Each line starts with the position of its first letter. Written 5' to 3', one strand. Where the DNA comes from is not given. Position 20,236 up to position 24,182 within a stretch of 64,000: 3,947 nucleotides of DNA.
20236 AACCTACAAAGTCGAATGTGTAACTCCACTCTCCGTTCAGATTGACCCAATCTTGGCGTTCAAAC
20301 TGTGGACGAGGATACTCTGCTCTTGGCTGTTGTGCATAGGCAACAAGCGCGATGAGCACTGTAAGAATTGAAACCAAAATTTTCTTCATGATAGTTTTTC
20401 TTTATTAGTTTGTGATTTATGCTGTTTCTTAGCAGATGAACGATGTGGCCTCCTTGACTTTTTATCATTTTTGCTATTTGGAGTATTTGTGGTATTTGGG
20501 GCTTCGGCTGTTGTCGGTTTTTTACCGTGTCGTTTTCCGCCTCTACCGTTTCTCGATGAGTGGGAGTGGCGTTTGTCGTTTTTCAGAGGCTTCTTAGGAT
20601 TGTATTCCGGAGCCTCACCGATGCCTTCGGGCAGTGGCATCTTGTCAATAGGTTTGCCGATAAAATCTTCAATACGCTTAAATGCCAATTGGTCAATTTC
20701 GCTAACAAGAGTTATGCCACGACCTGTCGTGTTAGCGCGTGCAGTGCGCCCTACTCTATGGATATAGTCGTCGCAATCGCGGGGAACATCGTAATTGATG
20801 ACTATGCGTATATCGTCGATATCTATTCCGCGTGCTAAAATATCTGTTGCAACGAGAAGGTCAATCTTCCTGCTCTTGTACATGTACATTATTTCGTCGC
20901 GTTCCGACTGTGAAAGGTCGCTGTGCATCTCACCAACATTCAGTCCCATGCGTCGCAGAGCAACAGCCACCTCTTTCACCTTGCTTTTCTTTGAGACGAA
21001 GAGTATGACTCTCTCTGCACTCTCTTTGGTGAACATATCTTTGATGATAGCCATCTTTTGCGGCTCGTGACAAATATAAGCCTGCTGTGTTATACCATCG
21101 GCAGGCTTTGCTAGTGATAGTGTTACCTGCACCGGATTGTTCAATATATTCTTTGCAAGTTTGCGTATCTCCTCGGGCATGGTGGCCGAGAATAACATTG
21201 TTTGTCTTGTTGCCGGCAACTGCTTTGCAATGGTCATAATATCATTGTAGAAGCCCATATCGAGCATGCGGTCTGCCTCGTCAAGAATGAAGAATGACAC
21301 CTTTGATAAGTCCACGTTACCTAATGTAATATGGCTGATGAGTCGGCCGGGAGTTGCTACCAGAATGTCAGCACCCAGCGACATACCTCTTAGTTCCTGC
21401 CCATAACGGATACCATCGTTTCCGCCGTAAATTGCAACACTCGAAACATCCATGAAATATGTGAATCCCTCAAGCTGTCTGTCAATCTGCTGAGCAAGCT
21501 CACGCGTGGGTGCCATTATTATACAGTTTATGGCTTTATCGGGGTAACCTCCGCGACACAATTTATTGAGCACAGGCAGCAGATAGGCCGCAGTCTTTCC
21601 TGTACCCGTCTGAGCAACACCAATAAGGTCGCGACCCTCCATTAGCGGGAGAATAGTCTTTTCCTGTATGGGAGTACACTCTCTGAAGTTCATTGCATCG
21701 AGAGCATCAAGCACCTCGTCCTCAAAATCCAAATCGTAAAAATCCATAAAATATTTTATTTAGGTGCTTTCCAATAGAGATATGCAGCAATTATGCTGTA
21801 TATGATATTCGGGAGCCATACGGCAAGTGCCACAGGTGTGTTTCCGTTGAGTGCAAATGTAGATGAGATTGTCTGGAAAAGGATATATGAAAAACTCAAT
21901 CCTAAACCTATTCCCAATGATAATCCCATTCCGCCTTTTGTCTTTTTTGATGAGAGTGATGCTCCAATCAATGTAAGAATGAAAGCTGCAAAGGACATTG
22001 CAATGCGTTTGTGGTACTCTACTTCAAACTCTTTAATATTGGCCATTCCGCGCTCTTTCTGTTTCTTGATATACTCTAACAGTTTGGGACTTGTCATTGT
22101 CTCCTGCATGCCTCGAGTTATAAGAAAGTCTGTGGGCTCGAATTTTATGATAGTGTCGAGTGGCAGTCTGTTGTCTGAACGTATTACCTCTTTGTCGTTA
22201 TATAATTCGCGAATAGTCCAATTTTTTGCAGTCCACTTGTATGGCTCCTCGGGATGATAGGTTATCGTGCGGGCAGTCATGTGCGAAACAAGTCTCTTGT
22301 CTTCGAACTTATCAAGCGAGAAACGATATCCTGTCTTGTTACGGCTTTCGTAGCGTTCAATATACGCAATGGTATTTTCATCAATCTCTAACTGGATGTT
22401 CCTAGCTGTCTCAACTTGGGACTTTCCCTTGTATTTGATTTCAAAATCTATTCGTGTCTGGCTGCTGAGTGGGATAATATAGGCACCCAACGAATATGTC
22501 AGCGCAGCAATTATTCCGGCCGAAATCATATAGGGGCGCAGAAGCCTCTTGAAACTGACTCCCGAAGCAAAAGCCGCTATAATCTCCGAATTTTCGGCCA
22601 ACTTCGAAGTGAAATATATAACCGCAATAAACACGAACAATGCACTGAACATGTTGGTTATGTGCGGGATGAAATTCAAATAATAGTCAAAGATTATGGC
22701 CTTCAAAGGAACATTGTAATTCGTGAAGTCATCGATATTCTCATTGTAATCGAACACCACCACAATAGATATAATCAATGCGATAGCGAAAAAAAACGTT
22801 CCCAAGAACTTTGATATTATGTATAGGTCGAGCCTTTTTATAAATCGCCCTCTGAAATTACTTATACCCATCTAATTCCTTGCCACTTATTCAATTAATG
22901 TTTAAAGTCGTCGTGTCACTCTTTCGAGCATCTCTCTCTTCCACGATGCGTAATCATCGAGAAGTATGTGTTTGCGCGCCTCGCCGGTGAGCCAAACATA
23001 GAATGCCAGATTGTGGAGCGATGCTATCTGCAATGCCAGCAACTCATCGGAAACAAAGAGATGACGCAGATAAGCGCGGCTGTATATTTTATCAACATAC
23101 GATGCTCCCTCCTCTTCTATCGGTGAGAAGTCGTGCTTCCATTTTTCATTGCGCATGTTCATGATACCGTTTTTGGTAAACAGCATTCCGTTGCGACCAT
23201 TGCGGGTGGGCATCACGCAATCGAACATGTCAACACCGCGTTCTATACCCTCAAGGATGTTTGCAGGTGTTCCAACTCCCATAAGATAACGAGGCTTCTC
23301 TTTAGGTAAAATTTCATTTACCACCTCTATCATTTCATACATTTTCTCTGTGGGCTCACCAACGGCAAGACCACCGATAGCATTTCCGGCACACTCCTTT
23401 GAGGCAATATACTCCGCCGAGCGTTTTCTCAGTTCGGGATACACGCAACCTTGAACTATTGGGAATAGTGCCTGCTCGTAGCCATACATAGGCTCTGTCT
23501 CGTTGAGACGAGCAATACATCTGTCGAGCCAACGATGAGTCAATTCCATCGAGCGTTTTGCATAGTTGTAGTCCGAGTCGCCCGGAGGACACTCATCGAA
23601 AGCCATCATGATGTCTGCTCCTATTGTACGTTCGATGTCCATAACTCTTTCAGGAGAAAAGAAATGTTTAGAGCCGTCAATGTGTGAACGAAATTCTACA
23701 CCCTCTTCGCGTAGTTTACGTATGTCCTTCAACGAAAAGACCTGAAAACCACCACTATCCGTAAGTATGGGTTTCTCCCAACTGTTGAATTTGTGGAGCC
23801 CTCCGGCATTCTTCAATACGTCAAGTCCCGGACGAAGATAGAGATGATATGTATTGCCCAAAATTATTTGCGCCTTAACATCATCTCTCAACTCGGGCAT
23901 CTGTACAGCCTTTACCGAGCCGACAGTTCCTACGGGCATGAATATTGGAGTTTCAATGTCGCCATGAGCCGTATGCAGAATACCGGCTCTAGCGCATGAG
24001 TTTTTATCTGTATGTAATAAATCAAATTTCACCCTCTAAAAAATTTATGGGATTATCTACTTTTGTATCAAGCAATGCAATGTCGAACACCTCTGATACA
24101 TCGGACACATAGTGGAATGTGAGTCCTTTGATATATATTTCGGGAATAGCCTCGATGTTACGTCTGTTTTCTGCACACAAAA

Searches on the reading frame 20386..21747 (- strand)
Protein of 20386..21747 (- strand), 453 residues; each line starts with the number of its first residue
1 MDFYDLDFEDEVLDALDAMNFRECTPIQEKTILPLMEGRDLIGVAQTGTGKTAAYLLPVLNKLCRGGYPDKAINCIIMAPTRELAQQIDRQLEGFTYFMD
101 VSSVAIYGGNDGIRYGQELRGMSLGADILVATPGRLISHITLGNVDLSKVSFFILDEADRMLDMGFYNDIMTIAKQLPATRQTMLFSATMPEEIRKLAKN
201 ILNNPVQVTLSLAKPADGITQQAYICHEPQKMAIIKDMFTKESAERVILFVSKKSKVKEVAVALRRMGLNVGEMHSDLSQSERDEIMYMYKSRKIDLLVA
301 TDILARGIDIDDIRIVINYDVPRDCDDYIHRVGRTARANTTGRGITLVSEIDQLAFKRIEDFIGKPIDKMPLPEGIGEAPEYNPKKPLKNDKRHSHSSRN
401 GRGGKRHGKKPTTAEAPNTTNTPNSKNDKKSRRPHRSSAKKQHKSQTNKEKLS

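Call 13: search_protein_families(library=pfam, proteins=[window:20386-21747:-], max_evalue=0.00001)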
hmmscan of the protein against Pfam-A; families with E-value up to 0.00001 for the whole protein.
window:20386-21747:- (453 aa): 3 families
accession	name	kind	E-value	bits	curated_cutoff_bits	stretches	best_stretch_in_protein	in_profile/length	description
PF00270.35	DEAD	-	2.6e-48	164.4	26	1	25-196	1-166/167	DEAD/DEAH box helicase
PF00271.37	Helicase_C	-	3.6e-29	101.7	23.5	1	231-339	2-110/110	Helicase conserved C-terminal domain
PF04851.21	ResIII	-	4.2e-07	30.5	22.5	1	41-190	26-162/164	Type III restriction enzyme, res subunit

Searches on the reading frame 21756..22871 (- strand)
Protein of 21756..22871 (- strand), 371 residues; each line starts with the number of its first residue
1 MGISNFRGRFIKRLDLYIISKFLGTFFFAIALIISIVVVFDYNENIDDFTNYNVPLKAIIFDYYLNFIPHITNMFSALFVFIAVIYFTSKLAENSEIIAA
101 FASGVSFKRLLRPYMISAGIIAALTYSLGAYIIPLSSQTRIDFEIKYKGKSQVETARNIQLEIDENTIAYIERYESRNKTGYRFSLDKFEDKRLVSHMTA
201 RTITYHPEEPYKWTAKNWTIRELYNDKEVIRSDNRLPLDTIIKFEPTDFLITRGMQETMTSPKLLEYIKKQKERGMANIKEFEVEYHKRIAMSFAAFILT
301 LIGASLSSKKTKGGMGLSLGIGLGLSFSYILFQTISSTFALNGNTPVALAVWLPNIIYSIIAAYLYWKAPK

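Call 13: search_protein_families(library=pfam, proteins=[window:21756-22871:-], max_evalue=0.00001)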
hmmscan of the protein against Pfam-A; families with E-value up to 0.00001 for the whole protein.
window:21756-22871:- (371 aa): 1 family
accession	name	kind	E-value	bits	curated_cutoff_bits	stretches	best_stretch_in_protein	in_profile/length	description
PF03739.19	LptF_LptG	-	2e-66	224.9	27.9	1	17-368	2-353/353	Lipopolysaccharide export system permease LptF/LptG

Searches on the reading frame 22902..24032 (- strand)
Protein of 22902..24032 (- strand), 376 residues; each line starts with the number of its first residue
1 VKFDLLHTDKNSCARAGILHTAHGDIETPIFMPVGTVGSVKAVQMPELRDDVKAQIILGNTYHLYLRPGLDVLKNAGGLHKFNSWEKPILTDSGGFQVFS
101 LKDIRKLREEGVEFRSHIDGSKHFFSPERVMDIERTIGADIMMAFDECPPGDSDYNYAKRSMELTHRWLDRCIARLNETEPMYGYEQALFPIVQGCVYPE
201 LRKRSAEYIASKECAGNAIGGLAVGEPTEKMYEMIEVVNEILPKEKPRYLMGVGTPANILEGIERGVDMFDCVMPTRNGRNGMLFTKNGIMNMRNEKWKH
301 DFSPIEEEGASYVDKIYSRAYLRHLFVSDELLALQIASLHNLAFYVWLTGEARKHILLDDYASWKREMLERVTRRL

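Call 13: search_protein_families(library=pfam, proteins=[window:22902-24032:-], max_evalue=0.00001)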
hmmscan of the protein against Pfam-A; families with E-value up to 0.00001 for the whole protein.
window:22902-24032:- (376 aa): 1 family
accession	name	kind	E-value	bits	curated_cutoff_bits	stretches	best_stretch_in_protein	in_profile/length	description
PF01702.25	TGT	-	1.2e-154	515.1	26.3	1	14-372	3-355/357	Queuine tRNA-ribosyltransferase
